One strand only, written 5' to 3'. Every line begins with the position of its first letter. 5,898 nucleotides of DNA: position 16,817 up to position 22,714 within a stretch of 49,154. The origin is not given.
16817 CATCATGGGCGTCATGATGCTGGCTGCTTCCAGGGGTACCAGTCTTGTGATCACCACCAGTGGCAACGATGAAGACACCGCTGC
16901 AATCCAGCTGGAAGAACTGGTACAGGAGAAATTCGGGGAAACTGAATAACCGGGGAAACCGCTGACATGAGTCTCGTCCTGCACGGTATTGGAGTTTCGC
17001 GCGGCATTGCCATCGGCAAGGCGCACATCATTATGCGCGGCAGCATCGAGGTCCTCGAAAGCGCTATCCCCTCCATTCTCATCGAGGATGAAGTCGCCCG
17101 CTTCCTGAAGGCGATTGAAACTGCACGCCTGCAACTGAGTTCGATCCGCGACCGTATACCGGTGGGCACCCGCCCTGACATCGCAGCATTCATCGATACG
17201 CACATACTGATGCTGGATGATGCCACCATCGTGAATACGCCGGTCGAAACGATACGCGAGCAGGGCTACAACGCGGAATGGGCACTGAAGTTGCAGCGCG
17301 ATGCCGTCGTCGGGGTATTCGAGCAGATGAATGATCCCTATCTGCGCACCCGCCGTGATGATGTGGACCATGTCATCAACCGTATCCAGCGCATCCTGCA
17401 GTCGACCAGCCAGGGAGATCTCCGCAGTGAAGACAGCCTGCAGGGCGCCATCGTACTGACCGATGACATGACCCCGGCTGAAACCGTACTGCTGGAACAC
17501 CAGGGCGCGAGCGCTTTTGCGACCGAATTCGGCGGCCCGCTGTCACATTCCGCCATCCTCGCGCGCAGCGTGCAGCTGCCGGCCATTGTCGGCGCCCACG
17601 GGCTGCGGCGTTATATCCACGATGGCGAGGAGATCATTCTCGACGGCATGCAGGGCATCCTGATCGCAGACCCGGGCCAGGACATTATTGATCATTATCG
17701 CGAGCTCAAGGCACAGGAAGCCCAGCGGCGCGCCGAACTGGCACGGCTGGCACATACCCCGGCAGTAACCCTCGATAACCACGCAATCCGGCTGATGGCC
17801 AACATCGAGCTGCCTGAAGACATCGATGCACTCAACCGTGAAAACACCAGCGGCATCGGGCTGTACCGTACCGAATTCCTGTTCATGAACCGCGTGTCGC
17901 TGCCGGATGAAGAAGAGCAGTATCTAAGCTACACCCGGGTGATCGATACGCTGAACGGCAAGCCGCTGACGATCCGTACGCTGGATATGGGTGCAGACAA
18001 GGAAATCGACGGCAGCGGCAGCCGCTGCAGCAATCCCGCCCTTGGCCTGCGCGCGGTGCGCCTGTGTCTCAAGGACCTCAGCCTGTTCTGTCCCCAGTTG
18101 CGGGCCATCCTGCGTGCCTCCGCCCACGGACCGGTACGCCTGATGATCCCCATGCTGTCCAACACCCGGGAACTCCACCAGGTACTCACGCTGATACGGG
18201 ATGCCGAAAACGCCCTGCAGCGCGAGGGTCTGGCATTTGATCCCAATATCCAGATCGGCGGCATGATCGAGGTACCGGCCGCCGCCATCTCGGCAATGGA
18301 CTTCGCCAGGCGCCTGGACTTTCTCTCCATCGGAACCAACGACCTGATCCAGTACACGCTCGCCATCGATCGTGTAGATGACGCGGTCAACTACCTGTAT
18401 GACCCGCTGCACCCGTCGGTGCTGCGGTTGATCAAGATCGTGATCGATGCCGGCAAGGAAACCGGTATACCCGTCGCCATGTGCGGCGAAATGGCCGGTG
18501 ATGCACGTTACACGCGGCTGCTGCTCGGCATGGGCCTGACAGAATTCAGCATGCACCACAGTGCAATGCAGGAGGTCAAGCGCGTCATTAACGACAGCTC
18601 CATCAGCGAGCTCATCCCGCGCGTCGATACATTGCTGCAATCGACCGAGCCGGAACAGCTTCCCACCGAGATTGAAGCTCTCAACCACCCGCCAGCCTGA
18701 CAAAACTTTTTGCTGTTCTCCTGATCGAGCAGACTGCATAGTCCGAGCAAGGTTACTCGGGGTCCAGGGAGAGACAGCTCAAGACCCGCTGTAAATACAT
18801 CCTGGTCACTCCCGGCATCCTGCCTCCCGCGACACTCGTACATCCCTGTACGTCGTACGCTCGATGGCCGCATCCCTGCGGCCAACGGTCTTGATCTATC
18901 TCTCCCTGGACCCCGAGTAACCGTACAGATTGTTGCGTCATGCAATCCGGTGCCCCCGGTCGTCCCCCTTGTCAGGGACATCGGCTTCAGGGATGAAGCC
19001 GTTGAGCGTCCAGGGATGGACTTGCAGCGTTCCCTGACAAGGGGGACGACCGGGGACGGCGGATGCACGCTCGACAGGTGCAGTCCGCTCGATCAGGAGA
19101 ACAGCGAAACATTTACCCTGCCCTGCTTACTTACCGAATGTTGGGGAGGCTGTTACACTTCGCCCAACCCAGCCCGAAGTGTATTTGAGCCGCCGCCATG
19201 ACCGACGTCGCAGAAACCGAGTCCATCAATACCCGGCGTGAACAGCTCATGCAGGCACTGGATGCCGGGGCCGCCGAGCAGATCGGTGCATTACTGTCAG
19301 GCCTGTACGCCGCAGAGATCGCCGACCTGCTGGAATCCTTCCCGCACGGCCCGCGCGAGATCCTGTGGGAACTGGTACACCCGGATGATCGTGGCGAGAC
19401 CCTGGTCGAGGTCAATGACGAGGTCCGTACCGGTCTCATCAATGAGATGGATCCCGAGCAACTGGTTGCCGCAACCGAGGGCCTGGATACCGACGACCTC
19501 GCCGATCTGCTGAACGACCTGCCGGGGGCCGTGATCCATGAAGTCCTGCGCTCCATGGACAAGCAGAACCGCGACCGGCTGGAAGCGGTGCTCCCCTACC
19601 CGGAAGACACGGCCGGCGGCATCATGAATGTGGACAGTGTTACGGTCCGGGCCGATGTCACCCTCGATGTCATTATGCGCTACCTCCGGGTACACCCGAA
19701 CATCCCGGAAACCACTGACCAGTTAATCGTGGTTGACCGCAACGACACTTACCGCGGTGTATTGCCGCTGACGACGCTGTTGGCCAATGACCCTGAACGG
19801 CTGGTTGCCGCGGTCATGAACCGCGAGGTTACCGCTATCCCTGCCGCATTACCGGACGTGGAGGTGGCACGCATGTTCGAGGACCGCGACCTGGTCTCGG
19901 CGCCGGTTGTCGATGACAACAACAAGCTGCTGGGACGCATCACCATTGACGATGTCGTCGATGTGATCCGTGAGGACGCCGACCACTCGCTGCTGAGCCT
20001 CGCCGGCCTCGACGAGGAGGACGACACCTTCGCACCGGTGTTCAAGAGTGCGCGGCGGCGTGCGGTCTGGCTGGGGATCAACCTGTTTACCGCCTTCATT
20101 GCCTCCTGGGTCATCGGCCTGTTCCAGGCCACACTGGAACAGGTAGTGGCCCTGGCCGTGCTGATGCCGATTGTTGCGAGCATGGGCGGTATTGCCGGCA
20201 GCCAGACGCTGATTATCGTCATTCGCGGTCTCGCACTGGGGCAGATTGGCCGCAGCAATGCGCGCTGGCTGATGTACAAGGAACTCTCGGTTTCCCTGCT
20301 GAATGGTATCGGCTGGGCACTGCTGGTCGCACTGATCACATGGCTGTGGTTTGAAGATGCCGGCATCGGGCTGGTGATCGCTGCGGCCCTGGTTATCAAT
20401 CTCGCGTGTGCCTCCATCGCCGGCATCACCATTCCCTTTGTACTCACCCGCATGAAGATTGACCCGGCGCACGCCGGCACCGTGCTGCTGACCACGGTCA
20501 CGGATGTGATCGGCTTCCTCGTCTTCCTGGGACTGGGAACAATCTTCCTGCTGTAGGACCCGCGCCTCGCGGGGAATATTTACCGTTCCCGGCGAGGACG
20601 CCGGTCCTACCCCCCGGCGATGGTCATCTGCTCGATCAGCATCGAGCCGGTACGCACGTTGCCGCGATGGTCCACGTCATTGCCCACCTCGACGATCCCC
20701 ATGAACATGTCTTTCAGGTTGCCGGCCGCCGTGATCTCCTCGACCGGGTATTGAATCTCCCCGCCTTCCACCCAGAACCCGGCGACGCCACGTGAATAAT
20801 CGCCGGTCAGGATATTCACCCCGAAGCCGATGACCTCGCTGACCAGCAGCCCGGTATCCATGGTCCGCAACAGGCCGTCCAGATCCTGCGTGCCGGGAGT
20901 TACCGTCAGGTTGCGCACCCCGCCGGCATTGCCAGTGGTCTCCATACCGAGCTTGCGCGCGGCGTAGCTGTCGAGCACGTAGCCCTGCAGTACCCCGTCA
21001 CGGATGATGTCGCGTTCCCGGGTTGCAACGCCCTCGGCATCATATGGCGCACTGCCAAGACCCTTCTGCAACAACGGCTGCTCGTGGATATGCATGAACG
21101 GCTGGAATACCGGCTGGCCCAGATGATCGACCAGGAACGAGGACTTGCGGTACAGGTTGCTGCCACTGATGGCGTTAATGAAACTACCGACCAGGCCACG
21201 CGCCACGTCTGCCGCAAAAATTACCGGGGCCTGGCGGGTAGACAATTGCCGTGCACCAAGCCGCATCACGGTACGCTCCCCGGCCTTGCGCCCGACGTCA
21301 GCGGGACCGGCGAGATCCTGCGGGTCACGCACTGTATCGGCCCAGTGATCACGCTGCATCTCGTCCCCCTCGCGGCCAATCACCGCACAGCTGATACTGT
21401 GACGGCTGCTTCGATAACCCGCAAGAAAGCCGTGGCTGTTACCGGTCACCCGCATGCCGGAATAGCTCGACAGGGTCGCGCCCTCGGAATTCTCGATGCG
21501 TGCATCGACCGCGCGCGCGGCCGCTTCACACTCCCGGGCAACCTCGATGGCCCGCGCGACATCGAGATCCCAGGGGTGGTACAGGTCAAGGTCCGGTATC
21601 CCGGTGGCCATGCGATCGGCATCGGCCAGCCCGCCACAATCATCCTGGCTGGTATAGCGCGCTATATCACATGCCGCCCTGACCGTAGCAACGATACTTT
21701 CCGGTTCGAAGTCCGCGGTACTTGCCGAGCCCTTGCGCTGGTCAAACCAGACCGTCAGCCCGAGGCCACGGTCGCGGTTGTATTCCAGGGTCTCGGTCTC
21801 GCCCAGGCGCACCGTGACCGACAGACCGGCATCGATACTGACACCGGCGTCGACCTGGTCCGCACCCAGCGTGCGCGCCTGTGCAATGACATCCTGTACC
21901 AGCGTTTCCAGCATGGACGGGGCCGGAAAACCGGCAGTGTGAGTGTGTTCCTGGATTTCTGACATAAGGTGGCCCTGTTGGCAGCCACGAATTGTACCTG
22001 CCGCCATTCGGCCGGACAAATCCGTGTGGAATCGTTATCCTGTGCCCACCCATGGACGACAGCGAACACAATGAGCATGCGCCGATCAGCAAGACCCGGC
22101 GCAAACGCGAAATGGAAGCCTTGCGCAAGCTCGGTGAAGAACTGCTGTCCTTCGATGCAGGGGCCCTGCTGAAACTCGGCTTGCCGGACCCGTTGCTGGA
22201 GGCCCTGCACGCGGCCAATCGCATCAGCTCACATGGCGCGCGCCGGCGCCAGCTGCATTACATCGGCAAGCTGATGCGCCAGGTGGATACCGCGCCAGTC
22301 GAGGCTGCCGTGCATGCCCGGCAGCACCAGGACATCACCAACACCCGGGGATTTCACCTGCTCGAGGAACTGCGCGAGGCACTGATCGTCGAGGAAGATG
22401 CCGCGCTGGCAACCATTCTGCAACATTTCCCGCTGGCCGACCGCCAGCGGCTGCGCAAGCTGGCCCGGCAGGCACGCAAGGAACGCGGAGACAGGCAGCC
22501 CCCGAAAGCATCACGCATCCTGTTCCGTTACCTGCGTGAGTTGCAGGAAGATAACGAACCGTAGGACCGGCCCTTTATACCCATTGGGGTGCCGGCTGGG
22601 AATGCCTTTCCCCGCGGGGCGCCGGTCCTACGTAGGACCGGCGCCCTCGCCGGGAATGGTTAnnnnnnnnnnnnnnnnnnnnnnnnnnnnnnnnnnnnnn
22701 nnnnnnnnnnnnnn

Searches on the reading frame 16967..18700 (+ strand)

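Call 47: search_protein_families(library=pfam, proteins=[window:16967-18700:+])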
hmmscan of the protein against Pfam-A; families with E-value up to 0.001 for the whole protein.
window:16967-18700:+ (577 aa): 3 families
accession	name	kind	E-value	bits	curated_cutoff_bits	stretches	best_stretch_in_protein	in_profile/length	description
PF02896.24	PEP-utilizers_C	-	6.5e-103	344.4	22.8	1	256-543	2-290/293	PEP-utilising enzyme, PEP-binding domain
PF05524.18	PEP-utilisers_N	-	1.1e-29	103.4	24.4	1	6-129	1-121/121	PEP-utilising enzyme, N-terminal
PF00391.29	PEP-utilizers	-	1e-18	67.1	23.1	1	159-230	3-72/72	PEP-utilising enzyme, mobile domain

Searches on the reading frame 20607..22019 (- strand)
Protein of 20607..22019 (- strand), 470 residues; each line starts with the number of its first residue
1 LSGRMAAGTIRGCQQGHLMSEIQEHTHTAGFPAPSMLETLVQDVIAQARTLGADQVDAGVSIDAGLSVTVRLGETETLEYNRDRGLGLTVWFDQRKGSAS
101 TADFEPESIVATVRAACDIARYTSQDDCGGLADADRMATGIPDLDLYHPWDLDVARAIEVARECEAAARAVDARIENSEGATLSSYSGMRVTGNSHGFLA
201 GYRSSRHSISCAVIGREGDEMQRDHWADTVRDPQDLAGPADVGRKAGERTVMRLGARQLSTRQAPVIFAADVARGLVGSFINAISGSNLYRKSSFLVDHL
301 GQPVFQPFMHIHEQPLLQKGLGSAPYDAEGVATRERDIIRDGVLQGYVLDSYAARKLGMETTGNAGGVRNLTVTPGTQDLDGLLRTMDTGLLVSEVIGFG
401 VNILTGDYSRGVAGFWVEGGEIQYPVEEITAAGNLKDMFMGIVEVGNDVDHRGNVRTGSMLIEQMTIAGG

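Call 90: search_protein_families(library=pfam, proteins=[window:20607-22019:-], max_evalue=0.00001)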
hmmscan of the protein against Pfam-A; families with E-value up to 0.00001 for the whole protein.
window:20607-22019:- (470 aa): 3 families
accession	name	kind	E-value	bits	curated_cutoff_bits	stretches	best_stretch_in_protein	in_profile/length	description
PF19289.4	PmbA_TldD_3rd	-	3.8e-72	242.5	22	1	262-469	2-220/220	PmbA/TldA metallopeptidase C-terminal domain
PF19290.4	PmbA_TldD_2nd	-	7.2e-22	78.3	20.9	1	147-254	1-109/109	PmbA/TldA metallopeptidase central domain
PF01523.21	PmbA_TldD_1st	-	4.5e-12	46.4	20.9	1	63-120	8-65/65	PmbA/TldA metallopeptidase domain 1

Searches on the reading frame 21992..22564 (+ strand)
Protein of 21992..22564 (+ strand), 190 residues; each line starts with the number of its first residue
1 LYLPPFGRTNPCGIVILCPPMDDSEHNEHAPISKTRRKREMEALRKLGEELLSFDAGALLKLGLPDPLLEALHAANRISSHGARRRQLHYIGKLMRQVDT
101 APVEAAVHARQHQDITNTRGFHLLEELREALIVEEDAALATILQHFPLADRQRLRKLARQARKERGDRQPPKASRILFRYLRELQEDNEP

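Call 90: search_protein_families(library=pfam, proteins=[window:21992-22564:+], max_evalue=0.00001)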
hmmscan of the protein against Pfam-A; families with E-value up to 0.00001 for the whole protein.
window:21992-22564:+ (190 aa): 1 family
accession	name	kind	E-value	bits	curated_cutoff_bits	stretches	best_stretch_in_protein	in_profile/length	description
PF04751.20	DarP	-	2e-49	167.8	26.3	1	32-182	3-153/153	Dual-action ribosomal maturation protein DarP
